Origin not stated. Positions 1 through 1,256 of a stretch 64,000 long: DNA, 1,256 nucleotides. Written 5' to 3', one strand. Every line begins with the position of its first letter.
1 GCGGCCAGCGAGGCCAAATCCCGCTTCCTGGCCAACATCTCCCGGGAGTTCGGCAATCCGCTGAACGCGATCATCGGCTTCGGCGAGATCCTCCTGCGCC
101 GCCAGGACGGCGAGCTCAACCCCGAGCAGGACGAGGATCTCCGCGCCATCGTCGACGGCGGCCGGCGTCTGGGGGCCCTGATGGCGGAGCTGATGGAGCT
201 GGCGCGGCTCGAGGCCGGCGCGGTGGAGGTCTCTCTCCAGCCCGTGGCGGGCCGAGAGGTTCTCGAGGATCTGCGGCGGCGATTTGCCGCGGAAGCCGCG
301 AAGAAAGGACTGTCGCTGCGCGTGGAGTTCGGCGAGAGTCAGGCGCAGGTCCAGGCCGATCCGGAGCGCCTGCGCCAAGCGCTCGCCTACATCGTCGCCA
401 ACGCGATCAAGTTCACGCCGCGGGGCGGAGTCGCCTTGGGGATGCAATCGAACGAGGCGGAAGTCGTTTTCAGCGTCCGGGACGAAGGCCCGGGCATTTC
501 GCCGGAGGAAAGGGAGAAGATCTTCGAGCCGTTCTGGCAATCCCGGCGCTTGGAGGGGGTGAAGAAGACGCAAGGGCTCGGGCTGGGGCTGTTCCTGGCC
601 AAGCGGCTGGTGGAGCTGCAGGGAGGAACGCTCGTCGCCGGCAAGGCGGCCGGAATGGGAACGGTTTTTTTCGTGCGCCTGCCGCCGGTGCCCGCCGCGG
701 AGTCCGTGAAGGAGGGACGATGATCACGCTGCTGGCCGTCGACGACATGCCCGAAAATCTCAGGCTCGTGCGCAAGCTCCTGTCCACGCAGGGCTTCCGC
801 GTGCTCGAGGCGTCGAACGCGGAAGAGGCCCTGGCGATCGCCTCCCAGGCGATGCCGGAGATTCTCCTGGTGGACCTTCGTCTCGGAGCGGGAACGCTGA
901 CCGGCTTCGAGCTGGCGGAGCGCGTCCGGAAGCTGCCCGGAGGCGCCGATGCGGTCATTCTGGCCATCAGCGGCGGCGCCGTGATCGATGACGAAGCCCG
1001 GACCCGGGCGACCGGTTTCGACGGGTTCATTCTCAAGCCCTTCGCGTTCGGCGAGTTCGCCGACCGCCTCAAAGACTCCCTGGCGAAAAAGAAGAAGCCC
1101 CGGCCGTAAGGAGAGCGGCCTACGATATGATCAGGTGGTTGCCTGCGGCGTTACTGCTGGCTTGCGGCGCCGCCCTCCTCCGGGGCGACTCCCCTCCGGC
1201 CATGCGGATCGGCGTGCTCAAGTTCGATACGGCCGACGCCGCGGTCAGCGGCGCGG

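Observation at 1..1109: Histidine kinase whose phospho-acceptor His is replaced by Arg, paired with a stand-alone receiver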

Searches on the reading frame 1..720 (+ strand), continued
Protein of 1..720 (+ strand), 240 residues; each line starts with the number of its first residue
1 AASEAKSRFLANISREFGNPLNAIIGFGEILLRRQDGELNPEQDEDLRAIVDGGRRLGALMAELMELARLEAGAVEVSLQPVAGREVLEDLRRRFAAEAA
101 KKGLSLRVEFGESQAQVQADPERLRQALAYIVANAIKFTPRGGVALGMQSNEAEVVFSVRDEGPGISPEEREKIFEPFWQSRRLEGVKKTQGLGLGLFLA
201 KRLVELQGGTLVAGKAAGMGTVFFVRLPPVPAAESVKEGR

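Call 88: predict_structure(alignment_id=A4)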
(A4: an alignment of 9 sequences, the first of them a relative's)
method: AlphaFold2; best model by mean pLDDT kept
length: 613 residues; sequences in the alignment: 9
mean_pLDDT: 72.2   pTM: 0.49
mean pLDDT of the five models: 72.2, 71.8, 69.9, 67.1, 65.3
residues with pLDDT >= 90: 25; 70-90: 364; 50-70: 157; < 50: 67
segments of 3 or more residues with pLDDT < 50: 35-40, 93-98, 100-112, 278-281, 379-391, 557-565, 607-613
pLDDT, mean of each block of 10 residues (from residue 1): 73 85 68 45 67 89 86 86 68 48 46 60 85 75 83 81 61 56 82 80 59 82 76 70 76 68 62 58 72 72 59 75 79 71 80 83 71 58 44 60 70 74 71 72 75 86 88 86 76 89 87 85 86 80 70 51 57 88 84 84 59 36
secondary structure, 60 per line:
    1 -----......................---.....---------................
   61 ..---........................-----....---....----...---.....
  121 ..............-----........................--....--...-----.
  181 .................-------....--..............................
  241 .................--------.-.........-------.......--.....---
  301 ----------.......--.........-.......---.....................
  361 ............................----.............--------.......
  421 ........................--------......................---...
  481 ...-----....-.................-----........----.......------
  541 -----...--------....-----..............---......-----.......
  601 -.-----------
elements in order: H6-27 H31-35 H45-62 H66-89 H95-98 H102-105 H116-134 H140-163 H166-169 H180-197 H205-208 H211-257 H268-276 E284-290 E293-297 E311-317 E320-328 H330-336 H340-388 H393-405 H414-444 E453-456 H457-474 E478-483 E489-492 H494-510 E516-523 E528-534 H557-560 H566-579 E583-588 E594-600

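Call 91: fold_search(model_id=the predicted structure, library=pdb)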
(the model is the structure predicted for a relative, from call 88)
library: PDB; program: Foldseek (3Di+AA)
matches with E <= 10: 412; with E <= 0.001: 340
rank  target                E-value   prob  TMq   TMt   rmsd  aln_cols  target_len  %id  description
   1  9a5d_A                3.3e-13  1.00  0.31  0.31  33.1       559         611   16  Integrative model of WALK-YYCH by crosslinking MS and deep learning (released 2024-09-18)
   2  7z8n_A                4.9e-13  1.00  0.33  0.61   6.1       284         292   32  GacS histidine kinase from Pseudomonas aeruginosa (released 2022-07-13)
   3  6dk7_G                1.7e-12  1.00  0.31  0.80   3.2       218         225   27  RetS histidine kinase region with cobalt (released 2019-03-20)
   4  4jav_B                2.0e-12  1.00  0.29  0.66   7.1       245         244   24  Structural basis of a rationally rewired protein-protein interface (HK853wt and RR468mutant V13P, L14I, I17M and N21V) (released 2013-09-04)
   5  5c93_A                2.1e-12  1.00  0.28  0.69   6.4       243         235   26  Histidine kinase with ATP (released 2016-07-27)
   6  6dk7_E                2.3e-12  1.00  0.31  0.80   3.2       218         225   26  RetS histidine kinase region with cobalt (released 2019-03-20)
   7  6qrj                  2.4e-12  1.00  0.31  0.41   3.2       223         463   34  Crystal structure of ShkA full-length in complex with AMPPNP (released 2020-01-08)
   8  6rh0_B                2.4e-12  1.00  0.29  0.70   6.6       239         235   26  Revisiting pH-gated conformational switch. Complex HK853-RR468 pH 5.5 (released 2020-02-19)
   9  4jau                  2.9e-12  1.00  0.26  0.62   8.2       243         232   24  Structural basis of a rationally rewired protein-protein interface (HK853mutant A268V, A271G, T275M, V294T and D297E) (released 2013-09-04)
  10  5uht_A                3.1e-12  1.00  0.29  0.70   6.1       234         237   25  Structure of the Thermotoga maritima HK853-BeF3-RR468 complex at pH 5.0 (released 2017-12-27)
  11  6rgz_A                3.3e-12  1.00  0.29  0.68   6.7       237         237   26  Revisiting pH-gated conformational switch. Complex HK853-RR468 pH 6.5 (released 2020-02-19)
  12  4u7o_A                3.8e-12  1.00  0.28  0.69   6.2       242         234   26  Active histidine kinase bound with ATP (released 2015-09-02)
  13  6azr_A                4.5e-12  1.00  0.30  0.71   6.1       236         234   25  Crystal structure of the T264A HK853cp-BeF3-RR468 complex (released 2017-12-27)
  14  4zki_A                4.5e-12  1.00  0.28  0.69   6.5       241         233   25  The crystal structure of Histidine Kinase YycG with ADP (released 2016-05-04)
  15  6rgy_B                4.7e-12  1.00  0.29  0.69   6.4       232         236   26  Revisiting pH-gated conformational switch. Complex HK853-RR468 pH 7.5 (released 2020-02-19)
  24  4q20_B                1.2e-11  1.00  0.31  0.76   5.2       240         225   31  Crystal structure of a C-terminal part of tyrosine kinase (DivL) from Caulobacter crescentus CB15 at 2.50 A resolution (released 2014-04-23)
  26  4q20_A                1.7e-11  1.00  0.30  0.70   5.8       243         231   30  Crystal structure of a C-terminal part of tyrosine kinase (DivL) from Caulobacter crescentus CB15 at 2.50 A resolution (released 2014-04-23)
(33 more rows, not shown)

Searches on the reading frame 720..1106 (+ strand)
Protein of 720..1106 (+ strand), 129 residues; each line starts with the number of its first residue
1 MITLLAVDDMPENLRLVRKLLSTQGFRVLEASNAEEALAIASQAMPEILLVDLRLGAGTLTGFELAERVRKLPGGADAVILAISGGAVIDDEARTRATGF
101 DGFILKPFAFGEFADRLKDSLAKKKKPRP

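Call 4: search_protein_families(library=pfam, proteins=[window:720-1106:+], max_evalue=0.01)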
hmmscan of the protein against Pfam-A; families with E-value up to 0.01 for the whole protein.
window:720-1106:+ (129 aa): 1 family
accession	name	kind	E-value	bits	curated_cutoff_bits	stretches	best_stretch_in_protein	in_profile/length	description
PF00072.30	Response_reg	-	1.3e-16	61.1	30.2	1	5-117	2-110/111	Response regulator receiver domain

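Call 5: find_encoding_contigs(protein=window:720-1106:+, flank=10000, max_places=10)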
Protein window:720-1106:+ (129 aa): no gene with exactly this product is on record in the collection.

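Call 22: search_protein_families(library=ncbifam, proteins=[window:720-1106:+], max_evalue=0.001)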
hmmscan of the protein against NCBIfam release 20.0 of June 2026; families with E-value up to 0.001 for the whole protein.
window:720-1106:+ (129 aa): 63 families (the best 25 are shown)
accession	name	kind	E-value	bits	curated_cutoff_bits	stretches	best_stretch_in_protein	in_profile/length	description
NF041866.1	EpsW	equivalog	1.3e-13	50.7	200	1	2-123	6-127/131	exopolysaccharide biosynthesis response regulator EpsW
TIGR02154.1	PhoB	equivalog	2.3e-13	50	296.2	1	3-124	4-123/226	phosphate regulon transcriptional regulator PhoB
NF007135.0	PRK09581.1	equivalog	9.6e-13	47.7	474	1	3-121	4-119/457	PleD family two-component system response regulator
NF011874.0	PRK15347.1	equivalog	1.5e-12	46.4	852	1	3-117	692-806/921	two component system sensor kinase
NF053854.1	RespRegPhoBBctds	equivalog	3.2e-12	46.3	270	1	4-125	1-119/225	two-component system response regulator PhoB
NF008318.0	PRK11107.1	equivalog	1.4e-11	43.2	890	1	2-109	668-773/920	two-component sensor histidine kinase BarA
TIGR01387.1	cztR_silR_copR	subfamily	2.2e-10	40.5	279.2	1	5-125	2-118/218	heavy metal response regulator transcription factor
TIGR02956.1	TMAO_torS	equivalog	5.1e-10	38.1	676.5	1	3-126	703-825/967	TMAO reductase system sensor histidine kinase/response regulator TorS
NF051870.1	NAssimRespRegNtrX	equivalog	9.4e-10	37.9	600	1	3-109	3-107/452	nitrogen assimilation response regulator NtrX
NF008099.0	PRK10841.1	equivalog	1.2e-09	36.6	920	1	2-125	825-944/949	two-component system sensor histidine kinase RcsC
NF011695.0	PRK15115.1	equivalog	1.3e-09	37.4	763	1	3-123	8-124/445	two-component system response regulator GlrR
NF045944.1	ResRegRpaBCyano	equivalog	1.5e-09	37.6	330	1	5-123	1-114/229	response regulator transcription factor RpaB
NF045991.1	RespRegCtrARhodob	equivalog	2.2e-09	37.4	350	1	4-121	3-116/224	response regulator transcription factor CtrA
NF045505.1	RR_RssB_Pseudo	equivalog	4.1e-09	36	700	1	2-108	6-108/394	two-component system response regulator RssB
NF007820.0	PRK10529.1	equivalog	1.7e-08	34.2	325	1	2-124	2-119/225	two-component system response regulator KdpE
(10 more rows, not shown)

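Call 64: list_cluster_members(proteins=[P0121, P0131, P0203, window:720-1106:+, window:3191-4576:+])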
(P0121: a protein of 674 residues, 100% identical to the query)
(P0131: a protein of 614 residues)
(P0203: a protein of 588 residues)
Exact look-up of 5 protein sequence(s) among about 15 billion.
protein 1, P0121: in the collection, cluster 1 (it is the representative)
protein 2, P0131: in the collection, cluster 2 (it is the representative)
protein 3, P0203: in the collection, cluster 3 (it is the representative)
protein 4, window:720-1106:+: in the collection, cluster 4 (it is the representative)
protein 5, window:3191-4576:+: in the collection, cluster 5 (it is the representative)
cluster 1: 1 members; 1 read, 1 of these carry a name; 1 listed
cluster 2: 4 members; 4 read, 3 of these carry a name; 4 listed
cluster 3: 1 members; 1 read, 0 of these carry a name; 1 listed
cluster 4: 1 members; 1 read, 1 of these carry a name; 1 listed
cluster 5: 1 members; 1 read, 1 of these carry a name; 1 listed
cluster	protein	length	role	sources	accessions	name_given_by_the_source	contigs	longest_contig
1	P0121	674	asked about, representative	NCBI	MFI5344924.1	MAG: c-type cytochrome [Elusimicrobiota bacterium]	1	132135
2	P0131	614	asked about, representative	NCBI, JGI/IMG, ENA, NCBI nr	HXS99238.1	MAG TPA: HAMP domain-containing sensor histidine kinase [Elusimicrobiota bacterium] | HAMP domain-containing sensor histidine kinase [Elusimicrobiota bacterium]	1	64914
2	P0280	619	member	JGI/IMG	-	signal transduction histidine kinase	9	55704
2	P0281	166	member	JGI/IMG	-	signal transduction histidine kinase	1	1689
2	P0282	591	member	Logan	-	-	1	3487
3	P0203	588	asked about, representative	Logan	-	-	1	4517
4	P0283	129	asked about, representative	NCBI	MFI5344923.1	MAG: response regulator [Elusimicrobiota bacterium]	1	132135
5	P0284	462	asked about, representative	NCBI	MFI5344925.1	MAG: hypothetical protein ACHQ51_00985 [Elusimicrobiota bacterium]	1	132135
